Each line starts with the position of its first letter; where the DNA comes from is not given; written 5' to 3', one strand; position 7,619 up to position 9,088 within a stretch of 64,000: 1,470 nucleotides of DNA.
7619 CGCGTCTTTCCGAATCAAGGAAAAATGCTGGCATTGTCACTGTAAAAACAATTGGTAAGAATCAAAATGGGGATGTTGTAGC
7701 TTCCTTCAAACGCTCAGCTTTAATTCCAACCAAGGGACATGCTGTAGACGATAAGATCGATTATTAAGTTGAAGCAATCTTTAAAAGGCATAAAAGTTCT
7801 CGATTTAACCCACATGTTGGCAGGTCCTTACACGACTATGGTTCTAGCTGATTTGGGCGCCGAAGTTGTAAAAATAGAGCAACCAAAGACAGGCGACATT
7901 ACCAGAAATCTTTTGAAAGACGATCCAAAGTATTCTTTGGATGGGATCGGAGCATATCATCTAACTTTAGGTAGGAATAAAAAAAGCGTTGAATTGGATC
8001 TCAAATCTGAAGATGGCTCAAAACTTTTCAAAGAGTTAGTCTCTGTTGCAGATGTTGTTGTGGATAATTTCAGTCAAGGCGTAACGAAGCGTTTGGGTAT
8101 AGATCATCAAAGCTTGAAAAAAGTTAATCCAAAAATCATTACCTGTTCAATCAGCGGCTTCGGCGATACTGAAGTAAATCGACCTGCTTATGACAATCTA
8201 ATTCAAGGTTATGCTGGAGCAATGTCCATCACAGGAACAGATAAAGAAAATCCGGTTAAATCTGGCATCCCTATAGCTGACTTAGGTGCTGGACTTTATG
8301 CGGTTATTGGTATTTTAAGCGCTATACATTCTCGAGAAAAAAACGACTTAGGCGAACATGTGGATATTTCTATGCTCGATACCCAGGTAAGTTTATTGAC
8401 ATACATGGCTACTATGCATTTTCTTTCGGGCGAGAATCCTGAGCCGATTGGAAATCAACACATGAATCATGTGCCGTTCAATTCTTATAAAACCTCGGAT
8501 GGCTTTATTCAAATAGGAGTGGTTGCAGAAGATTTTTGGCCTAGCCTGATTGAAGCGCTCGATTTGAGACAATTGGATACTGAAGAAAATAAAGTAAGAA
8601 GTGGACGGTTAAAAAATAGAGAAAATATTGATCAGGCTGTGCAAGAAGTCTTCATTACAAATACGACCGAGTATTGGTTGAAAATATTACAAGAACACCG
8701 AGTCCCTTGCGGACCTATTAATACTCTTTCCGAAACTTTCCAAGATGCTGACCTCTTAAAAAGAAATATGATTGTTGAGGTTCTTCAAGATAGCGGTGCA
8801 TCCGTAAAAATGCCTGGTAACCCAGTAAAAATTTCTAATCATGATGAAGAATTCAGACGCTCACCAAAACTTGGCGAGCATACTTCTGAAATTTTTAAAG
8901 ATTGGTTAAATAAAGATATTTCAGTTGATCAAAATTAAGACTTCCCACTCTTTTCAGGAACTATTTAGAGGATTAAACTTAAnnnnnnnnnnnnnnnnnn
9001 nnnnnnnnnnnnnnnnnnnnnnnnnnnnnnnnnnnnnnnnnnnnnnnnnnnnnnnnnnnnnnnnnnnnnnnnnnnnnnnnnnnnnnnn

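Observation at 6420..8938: Mosaic itaconate/C5-dicarboxylate degradation cluster in a streamlined bacterium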

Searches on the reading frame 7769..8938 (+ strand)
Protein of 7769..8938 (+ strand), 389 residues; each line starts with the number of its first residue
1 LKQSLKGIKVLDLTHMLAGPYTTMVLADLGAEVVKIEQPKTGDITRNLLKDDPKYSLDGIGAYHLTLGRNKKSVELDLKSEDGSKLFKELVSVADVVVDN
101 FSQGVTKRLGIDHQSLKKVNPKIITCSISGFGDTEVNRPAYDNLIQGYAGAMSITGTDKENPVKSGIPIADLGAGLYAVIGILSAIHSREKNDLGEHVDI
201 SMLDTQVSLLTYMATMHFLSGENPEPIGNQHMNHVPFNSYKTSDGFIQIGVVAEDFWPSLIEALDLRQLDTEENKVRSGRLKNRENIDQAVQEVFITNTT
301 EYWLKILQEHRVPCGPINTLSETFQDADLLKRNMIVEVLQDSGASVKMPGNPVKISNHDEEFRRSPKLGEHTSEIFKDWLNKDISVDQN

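Call 3: search_protein_families(library=pfam, proteins=[window:7769-8938:+])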
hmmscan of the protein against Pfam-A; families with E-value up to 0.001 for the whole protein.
window:7769-8938:+ (389 aa): 1 family
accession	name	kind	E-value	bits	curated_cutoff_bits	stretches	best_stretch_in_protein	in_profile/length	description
PF02515.22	CoA_transf_3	-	3.6e-114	382.1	23.3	1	5-372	1-366/366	CoA-transferase family III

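Call 4: search_protein_families(library=ncbifam, proteins=[window:7769-8938:+], max_evalue=0.01)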
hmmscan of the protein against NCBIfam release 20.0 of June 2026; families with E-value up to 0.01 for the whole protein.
window:7769-8938:+ (389 aa): 7 families
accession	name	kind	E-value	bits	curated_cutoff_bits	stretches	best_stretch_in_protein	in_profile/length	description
NF052585.1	SucGlutTfsCaiB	equivalog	1.4e-86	290.6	750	1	2-378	5-387/394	succinate--glutarate CoA-transferase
NF041294.1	Scnl_mescCoAtase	equivalog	4.1e-83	279.6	700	1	4-376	3-380/381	succinyl-CoA:mesaconate CoA-transferase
NF003809.0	PRK05398.1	subfamily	1.6e-75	254.3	442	2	1-209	1-207/416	formyl-CoA transferase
TIGR03253.1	oxalate_frc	equivalog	2.3e-74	250.6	504.2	2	3-209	2-206/416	formyl-CoA transferase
NF008511.0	PRK11430.1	equivalog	3.1e-74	250.4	522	1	2-375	7-375/381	CoA:oxalate CoA-transferase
NF002914.1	PRK03525.1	equivalog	1.3e-40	139.5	413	1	4-378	9-380/400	L-carnitine CoA-transferase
TIGR04253.1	mesacon_CoA_iso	equivalog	6e-18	65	725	1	5-380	3-384/403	2-methylfumaryl-CoA isomerase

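Call 7: search_solved_structures(query=window:7769-8938:+, max_evalue=0.00001, show_alignments=2)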
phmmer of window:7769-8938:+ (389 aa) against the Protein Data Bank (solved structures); distinct sequences matched with E-value up to 0.00001: 35.
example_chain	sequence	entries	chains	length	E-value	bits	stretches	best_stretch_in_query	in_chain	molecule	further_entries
10uh_A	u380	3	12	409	8.8e-72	245.4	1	5-383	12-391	Formyl-coenzyme a transferase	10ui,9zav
9br6_A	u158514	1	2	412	2.3e-71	244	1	4-383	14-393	Succinate--hydroxymethylglutarate CoA-transferase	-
9br7_A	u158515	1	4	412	2.6e-71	243.9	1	4-383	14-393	Succinate--hydroxymethylglutarate CoA-transferase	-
4hl6_A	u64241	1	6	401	1.2e-64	221.9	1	4-358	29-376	Uncharacterized protein YfdE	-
4ed9_A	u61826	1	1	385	5.3e-64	219.8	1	4-375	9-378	CAIB/BAIF family protein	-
2vjp_A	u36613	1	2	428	8.6e-53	183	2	3-210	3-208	FORMYL-COENZYME A TRANSFERASE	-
1p5h_A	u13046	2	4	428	1.2e-52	182.5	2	3-210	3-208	Formyl-coenzyme A transferase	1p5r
2vjo_A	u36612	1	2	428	1.2e-52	182.5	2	3-210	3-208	FORMYL-COENZYME A TRANSFERASE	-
2vjk_A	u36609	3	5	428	1.6e-52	182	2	3-210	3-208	FORMYL-COENZYME A TRANSFERASE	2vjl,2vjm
2vjq_A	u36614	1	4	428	1.6e-52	182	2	3-210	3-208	FORMYL-COENZYME A TRANSFERASE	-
2vjn_A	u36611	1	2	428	1.7e-52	182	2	3-210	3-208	FORMYL-COENZYME A TRANSFERASE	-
1t4c_A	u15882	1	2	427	2.8e-52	181.3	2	4-210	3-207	Formyl-CoA:oxalate CoA-transferase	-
1vgr_A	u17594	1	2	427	9.9e-52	179.5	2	4-210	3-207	Formyl-coenzyme A transferase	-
2vjm_B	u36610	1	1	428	1.6e-51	178.8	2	3-210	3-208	FORMYL-COENZYME A TRANSFERASE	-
1t3z_A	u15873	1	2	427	1.9e-51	178.5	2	4-210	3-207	Formyl-coenzyme A transferase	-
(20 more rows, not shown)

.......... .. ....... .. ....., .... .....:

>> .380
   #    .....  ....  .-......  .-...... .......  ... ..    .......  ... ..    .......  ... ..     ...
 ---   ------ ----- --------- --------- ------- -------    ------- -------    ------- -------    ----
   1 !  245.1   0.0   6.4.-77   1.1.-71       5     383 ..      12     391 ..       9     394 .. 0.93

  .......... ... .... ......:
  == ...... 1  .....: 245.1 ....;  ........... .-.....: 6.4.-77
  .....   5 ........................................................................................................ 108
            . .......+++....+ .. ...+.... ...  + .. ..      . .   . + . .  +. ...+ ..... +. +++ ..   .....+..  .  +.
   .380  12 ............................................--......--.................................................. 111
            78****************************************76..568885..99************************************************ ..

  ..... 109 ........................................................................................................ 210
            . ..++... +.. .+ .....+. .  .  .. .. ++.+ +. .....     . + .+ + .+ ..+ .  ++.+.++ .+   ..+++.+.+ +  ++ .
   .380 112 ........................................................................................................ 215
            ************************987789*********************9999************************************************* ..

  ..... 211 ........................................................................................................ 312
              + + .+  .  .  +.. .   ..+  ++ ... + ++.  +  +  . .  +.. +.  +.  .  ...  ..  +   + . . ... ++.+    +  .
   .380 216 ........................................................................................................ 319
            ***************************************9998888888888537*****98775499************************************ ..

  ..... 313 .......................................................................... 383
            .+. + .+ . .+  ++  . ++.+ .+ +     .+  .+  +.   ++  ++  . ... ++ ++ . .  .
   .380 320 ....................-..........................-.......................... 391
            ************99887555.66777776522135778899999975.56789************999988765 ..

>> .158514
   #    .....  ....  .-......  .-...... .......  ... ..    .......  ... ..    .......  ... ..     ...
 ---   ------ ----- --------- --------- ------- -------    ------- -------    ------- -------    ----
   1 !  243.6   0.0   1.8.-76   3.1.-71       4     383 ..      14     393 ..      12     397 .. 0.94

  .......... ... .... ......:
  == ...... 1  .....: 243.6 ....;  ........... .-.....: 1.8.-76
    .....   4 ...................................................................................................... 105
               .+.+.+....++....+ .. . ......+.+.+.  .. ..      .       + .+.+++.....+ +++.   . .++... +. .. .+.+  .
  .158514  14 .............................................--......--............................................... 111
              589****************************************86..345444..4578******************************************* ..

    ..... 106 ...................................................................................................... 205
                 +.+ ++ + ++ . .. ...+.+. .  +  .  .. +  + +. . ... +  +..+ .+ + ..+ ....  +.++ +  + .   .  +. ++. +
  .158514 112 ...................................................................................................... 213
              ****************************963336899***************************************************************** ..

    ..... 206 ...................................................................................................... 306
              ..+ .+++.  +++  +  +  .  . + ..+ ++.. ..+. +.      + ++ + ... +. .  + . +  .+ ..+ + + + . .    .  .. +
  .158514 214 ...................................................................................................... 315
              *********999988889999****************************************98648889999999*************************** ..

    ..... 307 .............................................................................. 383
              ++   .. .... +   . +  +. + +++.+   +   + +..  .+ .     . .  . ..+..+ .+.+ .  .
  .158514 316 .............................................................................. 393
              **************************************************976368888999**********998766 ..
